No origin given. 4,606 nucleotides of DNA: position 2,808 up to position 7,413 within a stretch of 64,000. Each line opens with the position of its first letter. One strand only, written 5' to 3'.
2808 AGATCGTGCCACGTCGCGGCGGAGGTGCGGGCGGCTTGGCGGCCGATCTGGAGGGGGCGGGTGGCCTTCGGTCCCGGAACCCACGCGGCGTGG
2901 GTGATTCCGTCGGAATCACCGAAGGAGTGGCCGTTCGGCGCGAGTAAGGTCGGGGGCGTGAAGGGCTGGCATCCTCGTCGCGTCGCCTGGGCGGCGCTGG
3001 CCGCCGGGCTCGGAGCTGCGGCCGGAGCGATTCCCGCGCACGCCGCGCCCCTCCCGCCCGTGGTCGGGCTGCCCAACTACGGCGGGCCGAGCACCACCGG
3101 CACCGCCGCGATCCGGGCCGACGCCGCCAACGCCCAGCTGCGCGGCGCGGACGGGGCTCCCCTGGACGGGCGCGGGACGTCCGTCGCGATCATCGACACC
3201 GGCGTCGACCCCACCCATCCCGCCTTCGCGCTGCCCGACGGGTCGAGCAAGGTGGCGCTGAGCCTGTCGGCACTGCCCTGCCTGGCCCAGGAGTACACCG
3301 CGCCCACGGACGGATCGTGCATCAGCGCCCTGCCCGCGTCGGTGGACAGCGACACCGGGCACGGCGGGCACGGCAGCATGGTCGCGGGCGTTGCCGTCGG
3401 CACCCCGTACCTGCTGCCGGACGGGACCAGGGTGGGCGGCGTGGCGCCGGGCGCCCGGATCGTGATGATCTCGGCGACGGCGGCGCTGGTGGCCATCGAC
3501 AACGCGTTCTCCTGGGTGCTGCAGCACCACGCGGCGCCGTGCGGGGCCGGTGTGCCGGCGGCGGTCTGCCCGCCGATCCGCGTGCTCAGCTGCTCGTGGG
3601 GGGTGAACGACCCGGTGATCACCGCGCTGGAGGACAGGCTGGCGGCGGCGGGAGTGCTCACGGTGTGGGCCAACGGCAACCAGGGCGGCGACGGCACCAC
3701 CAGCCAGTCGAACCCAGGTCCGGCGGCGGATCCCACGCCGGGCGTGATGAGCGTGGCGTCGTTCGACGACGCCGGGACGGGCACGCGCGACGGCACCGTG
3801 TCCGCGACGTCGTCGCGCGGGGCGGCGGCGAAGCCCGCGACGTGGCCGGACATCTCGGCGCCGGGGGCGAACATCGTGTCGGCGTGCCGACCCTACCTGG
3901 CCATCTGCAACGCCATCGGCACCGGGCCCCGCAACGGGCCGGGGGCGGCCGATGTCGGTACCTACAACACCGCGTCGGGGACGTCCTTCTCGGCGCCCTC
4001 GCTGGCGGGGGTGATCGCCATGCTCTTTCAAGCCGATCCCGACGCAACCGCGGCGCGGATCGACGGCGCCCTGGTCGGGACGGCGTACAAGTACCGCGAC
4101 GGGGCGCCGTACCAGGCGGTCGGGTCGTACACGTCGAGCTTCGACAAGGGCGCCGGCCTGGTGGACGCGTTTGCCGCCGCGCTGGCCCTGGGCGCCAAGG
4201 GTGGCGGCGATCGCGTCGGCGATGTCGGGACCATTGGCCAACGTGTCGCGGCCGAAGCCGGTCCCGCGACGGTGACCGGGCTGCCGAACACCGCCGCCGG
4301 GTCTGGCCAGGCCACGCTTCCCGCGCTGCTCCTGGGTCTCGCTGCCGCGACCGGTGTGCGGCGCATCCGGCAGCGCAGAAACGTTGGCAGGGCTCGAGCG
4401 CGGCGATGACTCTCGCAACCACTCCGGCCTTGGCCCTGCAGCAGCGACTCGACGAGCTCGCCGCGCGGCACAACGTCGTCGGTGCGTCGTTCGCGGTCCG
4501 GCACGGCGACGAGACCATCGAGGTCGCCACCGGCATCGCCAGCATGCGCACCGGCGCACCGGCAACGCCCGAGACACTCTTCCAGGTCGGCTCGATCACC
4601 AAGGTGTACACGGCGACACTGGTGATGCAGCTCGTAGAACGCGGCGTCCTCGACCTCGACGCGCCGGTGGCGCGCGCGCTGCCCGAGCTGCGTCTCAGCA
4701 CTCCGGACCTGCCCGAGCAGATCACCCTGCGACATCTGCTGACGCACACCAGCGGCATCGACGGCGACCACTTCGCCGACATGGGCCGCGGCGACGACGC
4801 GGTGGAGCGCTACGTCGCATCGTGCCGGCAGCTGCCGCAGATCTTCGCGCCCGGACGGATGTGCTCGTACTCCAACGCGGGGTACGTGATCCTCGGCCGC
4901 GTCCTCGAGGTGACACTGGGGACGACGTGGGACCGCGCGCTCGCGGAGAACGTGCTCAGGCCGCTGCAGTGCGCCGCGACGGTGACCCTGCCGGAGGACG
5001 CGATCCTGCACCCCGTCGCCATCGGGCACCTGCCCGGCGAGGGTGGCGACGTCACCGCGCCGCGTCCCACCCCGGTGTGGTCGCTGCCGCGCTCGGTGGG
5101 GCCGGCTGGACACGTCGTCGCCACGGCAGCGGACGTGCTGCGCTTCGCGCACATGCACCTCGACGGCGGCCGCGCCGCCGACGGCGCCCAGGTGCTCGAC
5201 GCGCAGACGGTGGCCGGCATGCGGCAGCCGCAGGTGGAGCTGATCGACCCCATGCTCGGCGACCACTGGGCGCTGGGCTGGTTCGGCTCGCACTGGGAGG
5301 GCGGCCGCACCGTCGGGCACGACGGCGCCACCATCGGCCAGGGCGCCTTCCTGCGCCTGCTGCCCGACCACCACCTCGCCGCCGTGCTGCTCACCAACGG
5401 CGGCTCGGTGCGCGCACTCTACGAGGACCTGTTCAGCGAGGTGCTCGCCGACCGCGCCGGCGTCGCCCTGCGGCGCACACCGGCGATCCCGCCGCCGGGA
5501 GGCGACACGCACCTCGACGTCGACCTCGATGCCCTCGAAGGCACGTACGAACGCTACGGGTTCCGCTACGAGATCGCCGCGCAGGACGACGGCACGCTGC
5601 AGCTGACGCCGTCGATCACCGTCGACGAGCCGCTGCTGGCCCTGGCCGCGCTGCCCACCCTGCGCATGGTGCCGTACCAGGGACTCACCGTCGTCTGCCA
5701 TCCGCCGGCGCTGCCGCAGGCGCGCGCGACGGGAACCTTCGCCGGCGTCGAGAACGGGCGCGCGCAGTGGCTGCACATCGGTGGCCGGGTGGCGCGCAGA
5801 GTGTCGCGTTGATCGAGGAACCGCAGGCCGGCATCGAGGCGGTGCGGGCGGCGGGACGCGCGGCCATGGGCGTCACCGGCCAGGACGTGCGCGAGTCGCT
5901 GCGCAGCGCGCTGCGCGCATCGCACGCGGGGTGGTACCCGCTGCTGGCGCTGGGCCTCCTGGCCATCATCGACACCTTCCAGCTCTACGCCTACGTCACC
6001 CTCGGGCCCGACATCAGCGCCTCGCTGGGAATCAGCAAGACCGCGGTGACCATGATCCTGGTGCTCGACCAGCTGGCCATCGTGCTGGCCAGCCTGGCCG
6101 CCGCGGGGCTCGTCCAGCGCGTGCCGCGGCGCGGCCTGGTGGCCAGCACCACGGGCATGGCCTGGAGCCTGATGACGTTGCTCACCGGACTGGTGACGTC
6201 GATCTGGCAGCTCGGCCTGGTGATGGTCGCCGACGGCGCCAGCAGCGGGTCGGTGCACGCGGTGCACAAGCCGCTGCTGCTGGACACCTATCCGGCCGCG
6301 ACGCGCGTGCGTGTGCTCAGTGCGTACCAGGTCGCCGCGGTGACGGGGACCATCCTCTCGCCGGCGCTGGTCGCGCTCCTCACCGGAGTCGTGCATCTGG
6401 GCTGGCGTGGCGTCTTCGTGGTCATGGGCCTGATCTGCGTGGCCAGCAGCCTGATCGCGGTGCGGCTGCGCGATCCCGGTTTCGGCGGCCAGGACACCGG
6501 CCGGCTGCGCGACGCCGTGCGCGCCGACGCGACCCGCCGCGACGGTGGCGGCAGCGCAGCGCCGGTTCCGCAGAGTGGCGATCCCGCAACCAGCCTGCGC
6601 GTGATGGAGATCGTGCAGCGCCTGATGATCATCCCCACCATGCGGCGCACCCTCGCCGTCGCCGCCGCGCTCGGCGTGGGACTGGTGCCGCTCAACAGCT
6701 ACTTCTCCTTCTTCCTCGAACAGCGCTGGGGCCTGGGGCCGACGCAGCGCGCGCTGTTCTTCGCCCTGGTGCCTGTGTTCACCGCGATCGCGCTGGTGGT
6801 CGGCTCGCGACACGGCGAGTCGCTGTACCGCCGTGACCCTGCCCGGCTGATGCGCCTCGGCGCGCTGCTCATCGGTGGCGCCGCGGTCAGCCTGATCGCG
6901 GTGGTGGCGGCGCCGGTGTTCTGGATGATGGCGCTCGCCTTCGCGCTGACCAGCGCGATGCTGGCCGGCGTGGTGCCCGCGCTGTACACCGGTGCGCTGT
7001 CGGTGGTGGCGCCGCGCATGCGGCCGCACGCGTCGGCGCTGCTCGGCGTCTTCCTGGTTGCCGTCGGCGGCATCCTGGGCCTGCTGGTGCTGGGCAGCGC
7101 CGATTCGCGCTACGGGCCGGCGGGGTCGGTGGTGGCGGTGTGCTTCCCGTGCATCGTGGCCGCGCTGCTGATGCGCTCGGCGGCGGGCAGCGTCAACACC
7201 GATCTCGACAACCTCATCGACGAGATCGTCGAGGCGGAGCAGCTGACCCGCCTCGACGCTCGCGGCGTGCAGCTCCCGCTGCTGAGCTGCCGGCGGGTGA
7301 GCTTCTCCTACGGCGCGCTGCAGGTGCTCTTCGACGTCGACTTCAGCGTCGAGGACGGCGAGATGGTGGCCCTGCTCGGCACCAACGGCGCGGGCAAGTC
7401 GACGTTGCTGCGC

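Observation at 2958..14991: A 10.4-kb translationally coupled operon joining a surface protease, a cytoplasmic serine hydrolase and a fully domain-shuffled Liv-type ABC importer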

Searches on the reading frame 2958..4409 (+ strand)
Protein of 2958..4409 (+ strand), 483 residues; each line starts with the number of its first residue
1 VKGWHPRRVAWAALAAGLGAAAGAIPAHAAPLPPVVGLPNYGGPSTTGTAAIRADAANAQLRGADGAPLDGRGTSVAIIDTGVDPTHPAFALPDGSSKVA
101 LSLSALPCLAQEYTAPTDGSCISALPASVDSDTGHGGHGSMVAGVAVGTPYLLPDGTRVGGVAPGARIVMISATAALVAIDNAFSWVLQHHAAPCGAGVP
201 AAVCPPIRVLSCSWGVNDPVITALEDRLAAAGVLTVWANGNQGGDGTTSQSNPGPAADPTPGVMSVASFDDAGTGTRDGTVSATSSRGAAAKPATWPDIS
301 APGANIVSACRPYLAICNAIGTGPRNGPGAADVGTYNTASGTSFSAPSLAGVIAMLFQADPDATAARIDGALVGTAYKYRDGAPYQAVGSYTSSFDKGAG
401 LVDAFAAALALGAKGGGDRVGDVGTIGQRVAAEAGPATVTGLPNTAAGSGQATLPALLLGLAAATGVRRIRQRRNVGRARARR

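Call 5: search_protein_families(library=pfam, proteins=[window:2958-4409:+], max_evalue=0.01)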
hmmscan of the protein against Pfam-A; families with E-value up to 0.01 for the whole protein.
window:2958-4409:+ (483 aa): 1 family
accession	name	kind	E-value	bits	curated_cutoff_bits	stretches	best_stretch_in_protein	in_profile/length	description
PF00082.27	Peptidase_S8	-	3e-32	112.5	21.8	1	71-384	1-281/288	Subtilase family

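Call 6: search_protein_families(library=ncbifam, proteins=[window:2958-4409:+], max_evalue=0.01)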
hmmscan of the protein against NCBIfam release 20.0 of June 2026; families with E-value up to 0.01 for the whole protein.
window:2958-4409:+ (483 aa): 5 families
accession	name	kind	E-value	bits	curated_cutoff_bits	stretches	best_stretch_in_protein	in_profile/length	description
TIGR03921.1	T7SS_mycosin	equivalog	7.9e-20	71.3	278.75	2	128-474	42-353/353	type VII secretion-associated serine protease mycosin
NF033595.1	denti_PrtP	equivalog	4.7e-10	38.7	300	1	230-411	364-505/606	dentilisin complex serine proteinase subunit PrtP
NF040809.1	germ_prot_CspBA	exception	1e-08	33.3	1250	1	68-192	648-775/1099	bifunctional germination protease/germinant receptor pseudoprotease CspBA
NF040808.2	CspC_non_triad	exception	1.8e-06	26.7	675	1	69-99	93-123/556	bile acid germinant receptor pseudoprotease CspC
NF040553.1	SGO_0316_fam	subfamily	0.00065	17.4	1400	0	70-96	284-310/1486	SGO_0316/SGO_0317 family LPXTG-anchored serine peptidase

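Call 22: search_solved_structures(query=window:2958-4409:+, max_evalue=0.00001)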
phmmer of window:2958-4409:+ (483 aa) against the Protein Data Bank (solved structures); distinct sequences matched with E-value up to 0.00001: 8.
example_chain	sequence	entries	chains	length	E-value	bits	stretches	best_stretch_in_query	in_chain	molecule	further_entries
9pr8_A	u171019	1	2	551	6.7e-09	38.3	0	68-170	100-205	Germination-specific protease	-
9t7m_E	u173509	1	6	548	1e-08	37.7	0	68-171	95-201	Subtilisin-like serine germination related protease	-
1r6v_A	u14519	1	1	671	1.3e-08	37.4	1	73-381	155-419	subtilisin-like serine protease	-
9sj9_B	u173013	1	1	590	1.3e-08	37.4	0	68-171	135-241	Subtilisin-like serine germination related protease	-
9pr9_A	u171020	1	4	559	3e-08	36.1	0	68-170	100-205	Germination-specific protease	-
9ues_B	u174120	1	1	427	1.7e-07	33.7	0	135-377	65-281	Subtilisin-like serine protease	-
3afg_A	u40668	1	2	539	4.3e-07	32.4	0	135-377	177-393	Subtilisin-like serine protease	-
4i0w_B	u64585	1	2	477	1.7e-06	30.4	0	69-155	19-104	Protease CspB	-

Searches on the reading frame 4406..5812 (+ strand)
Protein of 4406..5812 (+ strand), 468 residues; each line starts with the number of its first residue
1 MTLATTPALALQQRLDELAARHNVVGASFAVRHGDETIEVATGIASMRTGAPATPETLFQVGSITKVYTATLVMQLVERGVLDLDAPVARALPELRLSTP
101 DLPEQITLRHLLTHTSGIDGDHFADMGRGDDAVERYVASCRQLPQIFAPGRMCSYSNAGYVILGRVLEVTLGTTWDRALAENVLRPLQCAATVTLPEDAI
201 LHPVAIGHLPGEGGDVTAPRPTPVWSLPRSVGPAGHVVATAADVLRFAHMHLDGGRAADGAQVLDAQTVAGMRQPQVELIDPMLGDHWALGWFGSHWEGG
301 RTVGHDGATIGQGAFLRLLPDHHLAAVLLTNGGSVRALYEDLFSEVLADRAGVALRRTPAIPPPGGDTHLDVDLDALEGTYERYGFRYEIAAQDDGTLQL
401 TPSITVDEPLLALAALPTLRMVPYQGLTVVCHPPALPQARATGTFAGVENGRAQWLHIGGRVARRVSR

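Call 5: search_protein_families(library=pfam, proteins=[window:4406-5812:+], max_evalue=0.01)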
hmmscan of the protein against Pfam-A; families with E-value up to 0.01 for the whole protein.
window:4406-5812:+ (468 aa): 1 family
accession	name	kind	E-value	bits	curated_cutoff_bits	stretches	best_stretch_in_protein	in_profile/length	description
PF00144.29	Beta-lactamase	-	2.4e-67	227.9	27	1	12-334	2-312/329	Beta-lactamase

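Call 6: search_protein_families(library=ncbifam, proteins=[window:4406-5812:+], max_evalue=0.01)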
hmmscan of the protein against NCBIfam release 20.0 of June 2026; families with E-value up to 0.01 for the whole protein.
window:4406-5812:+ (468 aa): 47 families (the best 25 are shown)
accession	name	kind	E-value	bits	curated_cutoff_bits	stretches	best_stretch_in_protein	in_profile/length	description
NF033085.1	bla_class_C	equivalog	1.3e-24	86.6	415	1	11-198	8-190/356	class C beta-lactamase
NF052559.1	MthAcHydAcmB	equivalog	1.7e-21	76.5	550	1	20-273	20-290/391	methyl acetate hydrolase AcmB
NF045671.1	blaPNC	exception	4.1e-19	68.7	750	1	13-252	51-276/401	PNC family class C beta-lactamase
NF033575.1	blaRHO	exception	2.4e-18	66.2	825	1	17-199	38-213/380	RHO family class C beta-lactamase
NF000422.6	blaPDC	exception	1.6e-17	63.8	865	1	23-267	50-282/397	PDC family class C beta-lactamase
NF041663.1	ampC_Sliq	exception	6.2e-17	61.6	860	1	18-189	35-199/378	cephalosporin-hydrolyzing class C beta-lactamase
NF000423.2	blaSRT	exception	2.4e-16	59.9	860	1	17-192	34-202/378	SRT/SST family class C beta-lactamase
NF007943.0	PRK10662.1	equivalog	2.6e-16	59.2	266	1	22-274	48-293/380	D-alanyl-D-alanine-carboxypeptidase/endopeptidase AmpH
NF000519.2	blaPDC_var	exception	8e-16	58.2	900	1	23-267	50-282/397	PDC variant family class C beta-lactamase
NF033700.1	blaCMA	exception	9.8e-16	57.7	887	1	16-210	31-218/375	CMA family class C beta-lactamase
NF033698.1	blaCSA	exception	2.9e-15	56.1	884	1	16-256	31-256/375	CSA family class C beta-lactamase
NF038069.1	blaIDC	exception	7.3e-15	54.7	850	1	18-175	49-200/395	IDC family class C beta-lactamase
NF041665.1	blaPSZ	exception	1.3e-14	54.1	850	1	1-207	19-221/379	PSZ family class C beta-lactamase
NF033569.1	blaLHK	exception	2.3e-14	53.1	850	1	16-263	46-279/390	LHK family class C beta-lactamase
NF041741.1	blaAMZ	exception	2.4e-14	53.5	825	1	20-192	46-212/396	AMZ family class C beta-lactamase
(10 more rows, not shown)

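Call 20: search_solved_structures(query=window:4406-5812:+, max_evalue=0.00001)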
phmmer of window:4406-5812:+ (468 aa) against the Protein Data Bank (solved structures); distinct sequences matched with E-value up to 0.00001: 139 (the best 60 are shown).
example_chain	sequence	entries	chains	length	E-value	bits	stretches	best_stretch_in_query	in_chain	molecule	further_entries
7spn_A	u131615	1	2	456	1.7e-58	201.7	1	10-342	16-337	IS11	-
6ksu_A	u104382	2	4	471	1.6e-46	162.3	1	15-364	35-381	Alpha/beta hydrolase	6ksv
8fek_A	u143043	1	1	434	1e-29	106.9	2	14-198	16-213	PBP cyclase Ulm16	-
4y7p_A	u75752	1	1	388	5.9e-27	97.8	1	31-267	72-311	Alkaline D-peptidase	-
2qmi_A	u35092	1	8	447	6.1e-27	97.7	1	16-339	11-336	Pbp related beta-lactamase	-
3o3v_A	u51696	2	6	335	1.7e-23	86.3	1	41-334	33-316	beta-lactamase | ClbP peptidase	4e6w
4e6x_A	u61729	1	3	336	1.7e-23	86.3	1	41-334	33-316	ClbP peptidase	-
7mdc_A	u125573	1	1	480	3.4e-23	85.4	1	41-335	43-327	Beta-lactamase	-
7ul6_A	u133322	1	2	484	3.5e-23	85.3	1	41-335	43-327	Beta-lactamase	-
7mde_A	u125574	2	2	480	8.8e-23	84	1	41-335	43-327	Beta-lactamase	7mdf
9s7k_A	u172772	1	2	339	2.4e-22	82.6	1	29-257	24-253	D-alanyl-D-alanine carboxypeptidase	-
3wwx_A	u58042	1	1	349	1.2e-19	73.6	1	11-258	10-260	S12 family peptidase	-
7mqn_A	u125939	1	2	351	3.1e-19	72.3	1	16-274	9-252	Beta-lactamase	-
1ci8_A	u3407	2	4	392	6e-19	71.4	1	10-187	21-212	PROTEIN (CARBOXYLESTERASE)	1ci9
9sn1_A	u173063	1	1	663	1.5e-18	70.1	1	28-336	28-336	Beta-lactamase family protein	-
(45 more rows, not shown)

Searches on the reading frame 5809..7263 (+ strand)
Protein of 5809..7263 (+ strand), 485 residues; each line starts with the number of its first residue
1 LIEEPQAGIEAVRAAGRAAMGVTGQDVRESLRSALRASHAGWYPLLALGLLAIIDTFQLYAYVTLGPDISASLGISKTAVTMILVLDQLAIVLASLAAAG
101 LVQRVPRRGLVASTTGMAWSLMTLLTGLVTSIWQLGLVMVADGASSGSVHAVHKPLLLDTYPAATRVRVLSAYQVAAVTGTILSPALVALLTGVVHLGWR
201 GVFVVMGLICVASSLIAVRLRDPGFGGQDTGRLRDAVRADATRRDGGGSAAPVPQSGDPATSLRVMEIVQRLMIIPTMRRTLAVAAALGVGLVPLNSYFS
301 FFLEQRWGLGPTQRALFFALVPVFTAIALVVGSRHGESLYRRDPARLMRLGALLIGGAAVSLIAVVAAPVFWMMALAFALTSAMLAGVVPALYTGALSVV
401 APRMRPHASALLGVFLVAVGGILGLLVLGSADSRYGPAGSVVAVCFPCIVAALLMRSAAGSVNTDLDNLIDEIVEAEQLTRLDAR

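Call 32: find_related_loci(query=A3, collection=metagenome_contigs, flank=10000)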
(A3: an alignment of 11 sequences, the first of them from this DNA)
Query A3 (485 aa) in metagenome_contigs; peptide patterns used: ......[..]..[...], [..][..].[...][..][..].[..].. (x = any residue, [..] = any of these).
373 stretches matched a pattern; 84 encode a relative of the query (tblastn E <= 1e-3); the best 80 are kept; 80 distinct loci.
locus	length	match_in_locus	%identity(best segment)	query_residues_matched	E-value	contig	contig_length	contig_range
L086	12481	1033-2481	79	1-485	0e+0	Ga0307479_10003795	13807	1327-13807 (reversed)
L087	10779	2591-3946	49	14-470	1e-123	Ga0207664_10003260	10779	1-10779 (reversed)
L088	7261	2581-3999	44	2-484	6e-123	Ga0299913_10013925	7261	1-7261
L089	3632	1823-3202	48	1-468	2e-125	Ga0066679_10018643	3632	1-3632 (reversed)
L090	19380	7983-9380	45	10-482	5e-119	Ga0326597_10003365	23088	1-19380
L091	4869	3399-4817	45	2-484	1e-118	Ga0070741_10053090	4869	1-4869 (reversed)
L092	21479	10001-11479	46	1-484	3e-117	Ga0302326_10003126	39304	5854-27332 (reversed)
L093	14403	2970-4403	43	1-484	4e-117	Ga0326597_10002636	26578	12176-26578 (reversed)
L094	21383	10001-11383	46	2-470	3e-115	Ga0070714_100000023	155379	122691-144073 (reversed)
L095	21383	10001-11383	50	1-468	4e-121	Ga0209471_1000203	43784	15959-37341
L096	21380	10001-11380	47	1-470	1e-114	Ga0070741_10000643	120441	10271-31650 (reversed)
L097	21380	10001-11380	47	1-470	3e-114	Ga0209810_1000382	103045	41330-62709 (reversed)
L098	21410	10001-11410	44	10-485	3e-114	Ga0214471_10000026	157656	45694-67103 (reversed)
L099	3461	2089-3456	48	20-479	1e-115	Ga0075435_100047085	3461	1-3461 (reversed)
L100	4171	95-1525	44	2-482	2e-114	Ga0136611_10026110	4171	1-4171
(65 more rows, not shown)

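Call 78: search_protein_families(library=ncbifam, proteins=[window:5809-7263:+], max_evalue=0.001)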
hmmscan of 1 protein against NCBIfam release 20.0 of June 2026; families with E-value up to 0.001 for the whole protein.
window:5809-7263:+ (485 aa): 4 families
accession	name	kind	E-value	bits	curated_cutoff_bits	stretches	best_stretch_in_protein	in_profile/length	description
TIGR00893.1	2A0114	subfamily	1.9e-17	63.3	395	1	67-454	18-394/399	D-galactonate transporter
TIGR00881.1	2A0104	subfamily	1.5e-08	34.1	407.75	1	64-220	16-170/379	phosphoglycerate transporter protein PgtP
TIGR00880.1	2_A_01_02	superfamily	4.6e-07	30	131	1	84-219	4-136/141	multidrug resistance protein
NF000391.1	EmrB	exception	8.4e-06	24.7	925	1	63-218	32-186/501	multidrug efflux MFS transporter permease subunit EmrB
